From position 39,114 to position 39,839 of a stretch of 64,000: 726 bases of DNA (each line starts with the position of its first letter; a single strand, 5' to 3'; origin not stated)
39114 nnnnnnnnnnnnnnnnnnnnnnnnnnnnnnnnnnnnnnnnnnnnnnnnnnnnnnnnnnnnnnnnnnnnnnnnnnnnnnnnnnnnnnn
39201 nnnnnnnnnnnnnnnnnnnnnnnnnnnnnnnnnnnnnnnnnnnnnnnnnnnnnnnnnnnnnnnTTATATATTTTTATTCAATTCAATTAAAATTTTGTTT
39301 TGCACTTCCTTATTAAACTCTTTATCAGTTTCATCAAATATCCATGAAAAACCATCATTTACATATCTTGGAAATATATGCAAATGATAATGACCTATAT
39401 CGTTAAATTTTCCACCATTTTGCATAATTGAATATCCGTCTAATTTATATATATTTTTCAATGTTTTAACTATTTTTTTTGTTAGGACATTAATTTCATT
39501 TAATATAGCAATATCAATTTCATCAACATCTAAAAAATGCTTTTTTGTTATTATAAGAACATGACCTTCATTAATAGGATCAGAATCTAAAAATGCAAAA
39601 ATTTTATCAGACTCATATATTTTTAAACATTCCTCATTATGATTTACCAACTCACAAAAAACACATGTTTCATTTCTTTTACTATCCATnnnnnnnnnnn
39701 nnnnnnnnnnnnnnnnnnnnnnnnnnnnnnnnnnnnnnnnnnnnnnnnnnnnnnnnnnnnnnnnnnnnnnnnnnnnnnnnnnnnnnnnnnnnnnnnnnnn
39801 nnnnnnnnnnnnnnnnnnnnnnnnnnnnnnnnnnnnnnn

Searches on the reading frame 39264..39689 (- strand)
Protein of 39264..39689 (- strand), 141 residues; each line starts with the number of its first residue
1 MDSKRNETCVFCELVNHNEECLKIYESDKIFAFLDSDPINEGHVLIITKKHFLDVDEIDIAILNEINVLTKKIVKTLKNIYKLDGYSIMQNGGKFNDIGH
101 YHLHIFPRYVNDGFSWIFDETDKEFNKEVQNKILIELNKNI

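Call 4: search_protein_families(library=pfam, proteins=[window:39264-39689:-], max_evalue=0.01)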
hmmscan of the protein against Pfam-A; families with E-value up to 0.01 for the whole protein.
window:39264-39689:- (141 aa): 3 families
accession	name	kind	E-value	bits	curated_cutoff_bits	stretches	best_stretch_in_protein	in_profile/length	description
PF01230.28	HIT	-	1.4e-19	71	21.5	1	19-109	4-96/98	HIT domain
PF11969.13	DcpS_C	-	5.5e-10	40.2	24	1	9-105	2-97/114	Scavenger mRNA decapping enzyme C-term binding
PF04677.20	CwfJ_C_1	-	1.4e-05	25.3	21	1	5-78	10-83/122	Protein similar to CwfJ C-terminus 1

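Call 12: find_encoding_contigs(protein=window:39264-39689:-, flank=8000, max_places=10)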
Protein window:39264-39689:- (141 aa): no gene with exactly this product is on record in the collection.

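Call 15: find_homologous_proteins(query=window:39264-39689:-)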
Query window:39264-39689:- (141 aa): 527 proteins with E <= 0.001 among 532 candidates; the best 120 are listed.
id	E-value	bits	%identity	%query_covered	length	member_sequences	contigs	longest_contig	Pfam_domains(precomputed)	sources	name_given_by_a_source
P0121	3.0e-88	311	100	100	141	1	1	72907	PF11969.14,PF01230.30,PF04677.21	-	-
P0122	8.4e-47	177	58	89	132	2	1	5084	PF11969.14,PF01230.30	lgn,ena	-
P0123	4.1e-46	175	58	93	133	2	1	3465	PF11969.14,PF01230.30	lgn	-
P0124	5.0e-46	174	55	94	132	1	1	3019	PF11969.14,PF01230.30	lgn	-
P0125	1.1e-45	173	55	94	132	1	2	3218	PF11969.14,PF01230.30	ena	-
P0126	3.3e-45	172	57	94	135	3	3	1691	PF11969.14,PF01230.30,PF04677.21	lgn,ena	-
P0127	1.1e-44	170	56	92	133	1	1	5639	PF11969.14,PF01230.30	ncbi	-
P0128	1.4e-44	169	56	93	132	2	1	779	PF11969.14,PF01230.30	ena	-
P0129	1.9e-44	169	59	91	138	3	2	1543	PF11969.14,PF01230.30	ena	-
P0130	2.3e-44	169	56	89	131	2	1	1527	PF11969.14,PF01230.30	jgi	-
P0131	3.1e-44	168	58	89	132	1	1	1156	PF11969.14,PF01230.30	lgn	-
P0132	5.3e-44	168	58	89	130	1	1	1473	PF11969.14,PF01230.30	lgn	-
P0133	6.0e-44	167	58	89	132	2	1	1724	PF11969.14,PF01230.30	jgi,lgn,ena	-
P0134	8.1e-44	167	55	89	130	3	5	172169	PF11969.14,PF01230.30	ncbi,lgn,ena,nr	ncbi:MAG: HIT family protein [Lachnospiraceae bacterium]|nr:HIT family protein [Lachnospiraceae bact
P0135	9.8e-44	167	57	95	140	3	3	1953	PF11969.14,PF01230.30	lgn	-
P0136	1.0e-43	167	57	89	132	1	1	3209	PF11969.14,PF01230.30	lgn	-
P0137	1.1e-43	167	58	87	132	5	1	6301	PF11969.14,PF01230.30,PF04677.21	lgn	-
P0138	1.5e-43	166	57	93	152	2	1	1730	PF11969.14,PF01230.30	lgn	-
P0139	2.1e-43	166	54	89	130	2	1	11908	PF11969.14,PF01230.30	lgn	-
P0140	3.6e-43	165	58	89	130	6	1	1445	PF11969.14,PF01230.30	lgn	-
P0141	3.9e-43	165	55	92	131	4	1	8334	PF11969.14,PF01230.30,PF04677.21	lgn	-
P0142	4.9e-43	165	56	91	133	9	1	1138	PF11969.14,PF01230.30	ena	-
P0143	6.6e-43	164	54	89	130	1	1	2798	PF11969.14,PF01230.30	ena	-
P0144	6.9e-43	164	57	89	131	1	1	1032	PF11969.14,PF01230.30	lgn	-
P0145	7.9e-43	164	55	94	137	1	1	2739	PF11969.14,PF01230.30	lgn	-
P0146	8.3e-43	164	54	89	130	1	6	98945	PF11969.14,PF01230.30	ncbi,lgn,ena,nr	ncbi:MAG: HIT family protein [Lachnospiraceae bacterium]|nr:HIT family protein [Lachnospiraceae bact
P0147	1.0e-42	164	55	89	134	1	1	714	PF11969.14,PF01230.30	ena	-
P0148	1.2e-42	163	56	94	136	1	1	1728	PF11969.14,PF01230.30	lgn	-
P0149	1.2e-42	163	54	89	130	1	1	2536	PF11969.14,PF01230.30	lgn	-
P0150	1.2e-42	163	54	94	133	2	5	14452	PF11969.14,PF01230.30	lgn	-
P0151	1.2e-42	163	59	89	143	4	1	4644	PF11969.14,PF01230.30,PF04677.21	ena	-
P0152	1.4e-42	163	53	94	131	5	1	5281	PF11969.14,PF01230.30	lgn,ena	-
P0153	1.6e-42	163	59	90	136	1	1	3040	PF11969.14,PF01230.30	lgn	-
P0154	1.7e-42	163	56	94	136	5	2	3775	PF11969.14,PF01230.30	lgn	-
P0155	1.7e-42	163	54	93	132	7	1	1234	PF11969.14,PF01230.30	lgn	-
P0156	1.8e-42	163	59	90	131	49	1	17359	PF11969.14,PF01230.30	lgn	-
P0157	1.9e-42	163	59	89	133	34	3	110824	PF11969.14,PF01230.30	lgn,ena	-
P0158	2.0e-42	163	57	86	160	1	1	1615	PF11969.14,PF01230.30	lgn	-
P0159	2.3e-42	162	53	96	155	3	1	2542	PF11969.14,PF01230.30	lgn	-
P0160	2.6e-42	162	53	93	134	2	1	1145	PF11969.14,PF01230.30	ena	-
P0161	2.7e-42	162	55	89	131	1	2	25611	PF11969.14,PF01230.30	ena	-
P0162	2.7e-42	162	54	92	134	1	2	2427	PF11969.14,PF01230.30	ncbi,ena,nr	ncbi:MAG: HIT family protein [Oscillospiraceae bacterium]|nr:HIT family protein [Oscillospiraceae ba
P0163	2.8e-42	162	54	91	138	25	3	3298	PF11969.14,PF01230.30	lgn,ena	-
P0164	3.4e-42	162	57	91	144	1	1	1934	PF11969.14,PF01230.30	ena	-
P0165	4.0e-42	162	58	82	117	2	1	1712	PF11969.14,PF01230.30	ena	-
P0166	5.6e-42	161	52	91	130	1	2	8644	PF11969.14,PF01230.30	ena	-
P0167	5.6e-42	161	52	91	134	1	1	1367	PF11969.14,PF01230.30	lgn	-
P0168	5.6e-42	161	58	89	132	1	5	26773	PF11969.14,PF01230.30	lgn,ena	-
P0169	5.7e-42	161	55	89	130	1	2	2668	PF11969.14,PF01230.30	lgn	-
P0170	5.8e-42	161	55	89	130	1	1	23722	PF11969.14,PF01230.30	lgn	-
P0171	6.0e-42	161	56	94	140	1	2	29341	PF11969.14,PF01230.30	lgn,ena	-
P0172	7.9e-42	161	55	89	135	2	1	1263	PF11969.14,PF01230.30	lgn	-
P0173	8.4e-42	161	57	89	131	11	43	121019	PF11969.14,PF01230.30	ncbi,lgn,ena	-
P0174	9.3e-42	160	58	90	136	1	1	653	PF11969.14,PF01230.30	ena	-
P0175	1.0e-41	160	58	89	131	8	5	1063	PF11969.14,PF01230.30,PF04677.21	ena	-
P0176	1.1e-41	160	57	89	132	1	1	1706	PF11969.14,PF01230.30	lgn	-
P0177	1.2e-41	160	54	89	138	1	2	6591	PF11969.14,PF01230.30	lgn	-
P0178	1.2e-41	160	54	89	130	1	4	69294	PF11969.14,PF01230.30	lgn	-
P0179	1.3e-41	160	58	86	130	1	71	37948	PF11969.14,PF01230.30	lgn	-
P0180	1.3e-41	160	58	89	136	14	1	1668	PF11969.14,PF01230.30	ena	-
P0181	1.3e-41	160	56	94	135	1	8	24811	PF11969.14,PF01230.30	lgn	-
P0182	1.5e-41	160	56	94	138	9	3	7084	PF11969.14,PF01230.30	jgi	-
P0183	1.5e-41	160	54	89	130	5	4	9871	PF11969.14,PF01230.30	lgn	-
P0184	1.6e-41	160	56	90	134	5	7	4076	PF11969.14,PF01230.30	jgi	-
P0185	1.7e-41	160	57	91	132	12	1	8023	PF11969.14,PF01230.30,PF04677.21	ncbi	-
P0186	1.8e-41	159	54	93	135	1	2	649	PF11969.14,PF01230.30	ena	-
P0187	1.8e-41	159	56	89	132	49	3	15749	PF11969.14,PF01230.30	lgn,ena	-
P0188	1.9e-41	159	55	92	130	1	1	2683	PF11969.14,PF01230.30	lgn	-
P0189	2.0e-41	159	56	94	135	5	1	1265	PF11969.14,PF01230.30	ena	-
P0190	2.4e-41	159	51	94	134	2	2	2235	PF11969.14,PF01230.30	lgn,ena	-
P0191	2.6e-41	159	51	96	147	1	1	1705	PF11969.14,PF01230.30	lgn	-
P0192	2.6e-41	159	54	96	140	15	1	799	PF11969.14,PF01230.30,PF04677.21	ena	-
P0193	2.7e-41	159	54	89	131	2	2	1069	PF11969.14,PF01230.30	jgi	-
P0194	2.8e-41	159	54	89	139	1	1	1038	PF11969.14,PF01230.30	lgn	-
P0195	3.1e-41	159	55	91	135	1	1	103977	PF11969.14,PF01230.30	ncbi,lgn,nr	ncbi:MAG: HIT family protein [Eubacteriales bacterium]|nr:HIT family protein [Eubacteriales bacteriu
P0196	3.2e-41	159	55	94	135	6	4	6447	PF11969.14,PF01230.30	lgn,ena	-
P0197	3.3e-41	159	55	94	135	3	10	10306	PF11969.14,PF01230.30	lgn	-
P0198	3.6e-41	158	54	89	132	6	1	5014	PF11969.14,PF01230.30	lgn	-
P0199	3.7e-41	158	56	89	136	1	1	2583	PF11969.14,PF01230.30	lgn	-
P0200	3.9e-41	158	57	91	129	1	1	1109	PF11969.14,PF01230.30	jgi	-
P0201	4.1e-41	158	59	88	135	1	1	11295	PF11969.14,PF01230.30,PF04677.21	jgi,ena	-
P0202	4.3e-41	158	57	89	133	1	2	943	PF11969.14,PF01230.30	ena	-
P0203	4.3e-41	158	56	89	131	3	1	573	PF11969.14,PF01230.30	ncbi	-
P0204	4.4e-41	158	64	81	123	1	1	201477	PF11969.14,PF01230.30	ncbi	-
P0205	4.4e-41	158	55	96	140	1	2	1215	PF11969.14,PF01230.30,PF04677.21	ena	-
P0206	4.6e-41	158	53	97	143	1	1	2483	PF11969.14,PF01230.30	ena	-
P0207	4.8e-41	158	56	89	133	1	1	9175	PF11969.14,PF01230.30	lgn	-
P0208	4.9e-41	158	54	94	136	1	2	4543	PF11969.14,PF01230.30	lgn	-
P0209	5.1e-41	158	56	91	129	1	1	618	PF11969.14,PF01230.30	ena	-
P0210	5.3e-41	158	52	94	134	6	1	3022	PF11969.14,PF01230.30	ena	-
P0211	5.4e-41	158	53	91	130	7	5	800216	PF11969.14,PF01230.30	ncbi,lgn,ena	-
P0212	5.5e-41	158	55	89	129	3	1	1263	PF11969.14,PF01230.30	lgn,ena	-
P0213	5.6e-41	158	55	89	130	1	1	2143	PF11969.14,PF01230.30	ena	-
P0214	6.3e-41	158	55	89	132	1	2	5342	PF11969.14,PF01230.30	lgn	-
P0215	6.6e-41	158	55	89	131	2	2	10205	PF11969.14,PF01230.30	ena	-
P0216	6.6e-41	158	58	89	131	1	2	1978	PF11969.14,PF01230.30,PF04677.21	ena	-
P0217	6.6e-41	158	56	91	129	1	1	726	PF11969.14,PF01230.30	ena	-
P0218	6.7e-41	158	51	96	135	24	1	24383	PF11969.14,PF01230.30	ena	-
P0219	6.7e-41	158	54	94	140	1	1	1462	PF11969.14,PF01230.30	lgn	-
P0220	7.0e-41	158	56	89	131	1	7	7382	PF11969.14,PF01230.30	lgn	-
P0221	7.3e-41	157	56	89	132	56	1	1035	PF11969.14,PF01230.30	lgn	-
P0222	7.4e-41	157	54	89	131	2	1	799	PF11969.14,PF01230.30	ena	-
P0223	7.4e-41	157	55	94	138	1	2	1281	PF11969.14,PF01230.30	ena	-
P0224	8.2e-41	157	51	94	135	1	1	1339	PF11969.14,PF01230.30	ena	-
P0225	8.3e-41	157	57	91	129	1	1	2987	PF11969.14,PF01230.30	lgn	-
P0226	8.5e-41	157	54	89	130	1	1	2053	PF11969.14,PF01230.30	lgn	-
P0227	8.8e-41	157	55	89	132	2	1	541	PF11969.14,PF01230.30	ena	-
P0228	8.9e-41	157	50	94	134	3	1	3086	PF11969.14,PF01230.30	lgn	-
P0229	8.9e-41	157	58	89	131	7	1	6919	PF11969.14,PF01230.30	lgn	-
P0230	9.4e-41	157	56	89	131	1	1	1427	PF11969.14,PF01230.30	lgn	-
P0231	9.4e-41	157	54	89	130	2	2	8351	PF11969.14,PF01230.30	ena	-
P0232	9.8e-41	157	55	89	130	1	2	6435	PF11969.14,PF01230.30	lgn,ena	-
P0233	9.9e-41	157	55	89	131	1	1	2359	PF11969.14,PF01230.30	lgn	-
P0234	1.0e-40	157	51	94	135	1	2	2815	PF11969.14,PF01230.30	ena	-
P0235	1.1e-40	157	55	89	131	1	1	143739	PF11969.14,PF01230.30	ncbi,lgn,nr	ncbi:MAG: HIT family protein [Ruminococcus sp.]|nr:HIT family protein [Ruminococcus sp.]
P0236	1.2e-40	157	55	89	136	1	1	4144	PF11969.14,PF01230.30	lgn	-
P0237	1.3e-40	157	53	94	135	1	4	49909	PF11969.14,PF01230.30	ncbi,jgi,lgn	-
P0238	1.3e-40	157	50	94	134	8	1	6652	PF11969.14,PF01230.30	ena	-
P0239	1.3e-40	157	53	93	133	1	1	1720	PF11969.14,PF01230.30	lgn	-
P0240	1.3e-40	157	57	89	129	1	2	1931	PF11969.14,PF01230.30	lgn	-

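Call 19: find_related_loci(query=A2, collection=genome_contigs, flank=5000)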
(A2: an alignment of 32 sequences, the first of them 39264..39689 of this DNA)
Query A2 (141 aa) in genome_contigs; peptide patterns used: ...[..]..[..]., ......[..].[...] (x = any residue, [..] = any of these).
270 stretches matched a pattern; 243 encode a relative of the query (tblastn E <= 1e-3); the best 80 are kept; 80 distinct loci.
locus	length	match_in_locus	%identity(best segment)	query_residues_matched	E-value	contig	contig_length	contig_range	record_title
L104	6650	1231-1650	51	1-137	6e-49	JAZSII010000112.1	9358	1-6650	MAG: Acetatifactor sp. isolate T1900044572_TS20190038.MAGScoT_cleanbin_000063 SGB_441_k141_2341411, whole genome shotgun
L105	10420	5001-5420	51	1-137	6e-49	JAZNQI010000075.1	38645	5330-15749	MAG: Acetatifactor sp. isolate T1900044826_TS20190292.MAGScoT_cleanbin_000046 SGB_2875_k141_2114632, whole genome shotgu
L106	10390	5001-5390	56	9-138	2e-48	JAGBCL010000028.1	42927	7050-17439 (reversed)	MAG: Oscillospiraceae bacterium isolate RGIG8992 Water_deer_Rectum-3__c130035, whole genome shotgun sequence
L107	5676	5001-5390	56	9-138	2e-48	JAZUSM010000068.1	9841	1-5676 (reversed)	MAG: Oscillospiraceae bacterium isolate T1900044845_TS20190311.MAGScoT_cleanbin_000019 SGB_2971_k141_1604612, whole geno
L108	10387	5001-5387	56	9-137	3e-48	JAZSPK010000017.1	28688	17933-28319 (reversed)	MAG: Acetatifactor sp. isolate T1900044546_TS20190012.MAGScoT_cleanbin_000017 SGB_143_k141_2605932, whole genome shotgun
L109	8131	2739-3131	56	1-133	1e-47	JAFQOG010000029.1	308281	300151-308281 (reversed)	MAG: Clostridia bacterium isolate RGIG2000 Goat_Colon-1__c449300, whole genome shotgun sequence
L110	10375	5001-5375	54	9-133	8e-48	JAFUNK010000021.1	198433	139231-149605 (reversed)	MAG: Lachnospiraceae bacterium isolate RGIG4653 Roe_deer_Rectum-4__c3529, whole genome shotgun sequence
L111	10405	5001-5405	58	6-140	6e-48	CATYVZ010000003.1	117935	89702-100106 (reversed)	MAG TPA_asm: uncultured Bacilli bacterium isolate ERR9578307_bin.50_MetaWRAP_v1.3_MAG genome assembly, contig: ERZ185339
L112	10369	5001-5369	56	9-133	3e-46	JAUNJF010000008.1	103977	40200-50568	MAG: Eubacteriales bacterium isolate S2A_St_11 NODE_37_length_103977_cov_16.797252, whole genome shotgun sequence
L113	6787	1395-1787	56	1-133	2e-46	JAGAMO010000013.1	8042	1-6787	MAG: Clostridia bacterium isolate RGIG8579 Water_deer_Cecum-3__c186361, whole genome shotgun sequence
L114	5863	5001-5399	53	1-133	7e-46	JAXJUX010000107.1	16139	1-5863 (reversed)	MAG: Ruminococcus sp. isolate DOME_MAG_5363 5363_C0326_k141_411791, whole genome shotgun sequence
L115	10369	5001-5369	57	9-133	1e-45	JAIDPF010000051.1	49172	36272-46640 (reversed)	MAG: Lachnospiraceae bacterium isolate SC0353_S20_2 SC0353_S20_2_contig_51, whole genome shotgun sequence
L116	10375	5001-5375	54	9-133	1e-45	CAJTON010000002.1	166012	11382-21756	MAG TPA_asm: uncultured Butyrivibrio sp. isolate MGBC100164 genome assembly, contig: MGBC100164.2, whole genome shotgun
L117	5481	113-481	54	9-133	1e-45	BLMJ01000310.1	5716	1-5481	Lachnospiraceae bacterium IMSAGC_019 DNA, IMSAGC_019_contig_310, whole genome shotgun sequence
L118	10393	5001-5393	55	1-133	2e-45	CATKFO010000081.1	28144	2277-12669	MAG: uncultured Eubacteriales bacterium isolate iMGMC-574_1678881662 genome assembly, contig: MegahitA5_15315, whole gen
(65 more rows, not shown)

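Call 32: search_solved_structures(query=window:39264-39689:-, max_evalue=0.00001, show_alignments=1)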
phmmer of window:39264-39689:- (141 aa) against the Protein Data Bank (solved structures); distinct sequences matched with E-value up to 0.00001: 20.
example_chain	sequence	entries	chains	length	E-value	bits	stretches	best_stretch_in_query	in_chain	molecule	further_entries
3imi_A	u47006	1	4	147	1.8e-20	76.7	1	7-129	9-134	HIT family protein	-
1y23_A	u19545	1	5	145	1.8e-17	67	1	7-127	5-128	Histidine triad protein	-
6iq1_A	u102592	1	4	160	1.6e-16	63.9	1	7-137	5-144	Adenosine 5'-monophosphoramidase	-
2eo4_A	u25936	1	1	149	3.9e-16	62.6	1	9-120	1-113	150aa long hypothetical histidine triad nucleotide-binding protein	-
3ksv_A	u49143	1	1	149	8.4e-15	58.3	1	8-109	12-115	Uncharacterized protein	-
3l7x_A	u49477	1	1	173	1.4e-13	54.4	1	8-127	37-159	Putative Hit-like protein involved in cell-cycle regulation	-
3o0m_A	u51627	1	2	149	2.5e-13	53.5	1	8-116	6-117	HIT family protein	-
4egu_A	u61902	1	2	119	2.7e-13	53.5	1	8-106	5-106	histidine triad (HIT) protein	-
3r6f_A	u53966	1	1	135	1.4e-12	51.2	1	7-130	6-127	HIT family protein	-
3lb5_A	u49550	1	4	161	1.6e-12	51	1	8-109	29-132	Hit-like protein involved in cell-cycle regulation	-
3oj7_A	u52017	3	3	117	2.3e-10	44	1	7-106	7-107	Putative histidine triad family protein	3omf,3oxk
3p0t_A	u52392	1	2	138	7.3e-10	42.3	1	9-133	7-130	Uncharacterized protein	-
5uvm_A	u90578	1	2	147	1.4e-08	38.2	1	7-105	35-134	Histidine triad (HIT) protein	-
7mqw_A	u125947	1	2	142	2e-08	37.7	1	9-133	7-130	HIT family protein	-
6d6j_A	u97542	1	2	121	3.2e-08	37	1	7-106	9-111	HIT family hydrolase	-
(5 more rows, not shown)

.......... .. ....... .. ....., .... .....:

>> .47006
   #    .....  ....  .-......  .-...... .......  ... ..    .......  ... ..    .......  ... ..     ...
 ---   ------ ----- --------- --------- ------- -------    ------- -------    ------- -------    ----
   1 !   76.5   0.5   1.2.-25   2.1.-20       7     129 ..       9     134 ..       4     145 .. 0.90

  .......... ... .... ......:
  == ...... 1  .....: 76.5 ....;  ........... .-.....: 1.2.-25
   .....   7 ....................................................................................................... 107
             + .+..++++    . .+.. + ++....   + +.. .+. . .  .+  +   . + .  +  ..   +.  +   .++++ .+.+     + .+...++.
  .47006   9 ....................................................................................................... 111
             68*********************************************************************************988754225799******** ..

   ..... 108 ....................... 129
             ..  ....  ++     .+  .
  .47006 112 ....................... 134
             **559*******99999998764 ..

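Call 40: search_protein_families(library=padloc, proteins=[window:39264-39689:-], max_evalue=0.01)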
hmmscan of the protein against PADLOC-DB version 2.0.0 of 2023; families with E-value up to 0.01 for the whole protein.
window:39264-39689:- (141 aa): 1 family
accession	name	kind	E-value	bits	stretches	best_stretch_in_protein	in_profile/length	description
PDLC00441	ThsC2|ThsC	-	8.6e-10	36.6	1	5-113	10-120/148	HIT family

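Call 41: search_protein_families(library=ncbifam, proteins=[window:39264-39689:-], max_evalue=0.001)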
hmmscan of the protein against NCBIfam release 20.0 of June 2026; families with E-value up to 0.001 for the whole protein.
window:39264-39689:- (141 aa): 2 families
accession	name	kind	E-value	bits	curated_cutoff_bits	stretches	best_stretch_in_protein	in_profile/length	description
NF045834.1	M_plasma_HinT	exception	5.5e-13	49.7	130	1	10-108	1-101/102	histidine triad protein HinT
NF052622.1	ATPAdlTfActino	equivalog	1.2e-10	41.2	290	1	17-113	48-147/176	ATP adenylyltransferase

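Call 65: find_related_loci(query=A2, collection=viral_contigs, flank=5000)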
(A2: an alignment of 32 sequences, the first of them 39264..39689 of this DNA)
Query A2 (141 aa) in viral_contigs; peptide patterns used: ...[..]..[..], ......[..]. (x = any residue, [..] = any of these).
96 stretches matched a pattern, but none encodes a relative of the query by tblastn (E <= 1e-3).

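Call 93: find_encoding_contigs(protein=P0204, flank=4000, max_places=2)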
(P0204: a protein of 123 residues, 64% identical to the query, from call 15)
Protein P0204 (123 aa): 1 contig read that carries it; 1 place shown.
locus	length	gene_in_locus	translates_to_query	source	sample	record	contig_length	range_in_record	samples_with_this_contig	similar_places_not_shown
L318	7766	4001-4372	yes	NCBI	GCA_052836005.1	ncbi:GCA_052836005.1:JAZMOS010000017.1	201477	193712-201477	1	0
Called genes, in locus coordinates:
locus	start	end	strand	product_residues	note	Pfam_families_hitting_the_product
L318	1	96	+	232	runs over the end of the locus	PF13151:DUF3990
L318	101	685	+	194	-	PF01381:HTH_3 (weak), PF13443:HTH_26 (weak)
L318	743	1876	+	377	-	PF18145:SAVED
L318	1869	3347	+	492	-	PF18144:SMODS, PF21654:DncV-like_NTFase, PF18134:AGS_C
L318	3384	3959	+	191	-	-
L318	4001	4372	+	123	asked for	PF01230:HIT, PF11969:DcpS_C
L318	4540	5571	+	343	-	PF01381:HTH_3, PF12844:HTH_19 (weak), PF13443:HTH_26 (weak), PF13560:HTH_31 (weak), PF14559:TPR_19 (faint)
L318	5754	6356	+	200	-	PF04199:Cyclase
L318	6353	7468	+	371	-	PF14307:Glyco_tran_WbsX, PF16317:Glyco_hydro_99 (faint)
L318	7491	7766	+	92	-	?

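Call 94: find_encoding_contigs(protein=P0122, flank=4000, max_places=2)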
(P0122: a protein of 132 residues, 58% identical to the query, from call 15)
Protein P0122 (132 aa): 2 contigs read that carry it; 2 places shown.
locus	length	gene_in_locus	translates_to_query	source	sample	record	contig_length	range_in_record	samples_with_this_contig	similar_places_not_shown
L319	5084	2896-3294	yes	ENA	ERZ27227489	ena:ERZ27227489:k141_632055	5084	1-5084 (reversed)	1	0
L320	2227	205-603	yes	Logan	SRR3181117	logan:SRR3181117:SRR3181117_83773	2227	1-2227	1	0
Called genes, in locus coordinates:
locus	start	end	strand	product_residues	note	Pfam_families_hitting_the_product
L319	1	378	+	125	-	?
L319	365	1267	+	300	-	PF18075:FtsX_ECD, PF02687:FtsX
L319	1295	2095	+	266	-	-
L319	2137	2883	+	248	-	PF02661:Fic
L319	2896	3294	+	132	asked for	PF11969:DcpS_C, PF01230:HIT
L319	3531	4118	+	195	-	-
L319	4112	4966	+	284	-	PF08843:AbiEii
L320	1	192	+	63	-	?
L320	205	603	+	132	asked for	PF11969:DcpS_C, PF01230:HIT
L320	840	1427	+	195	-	-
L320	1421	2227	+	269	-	?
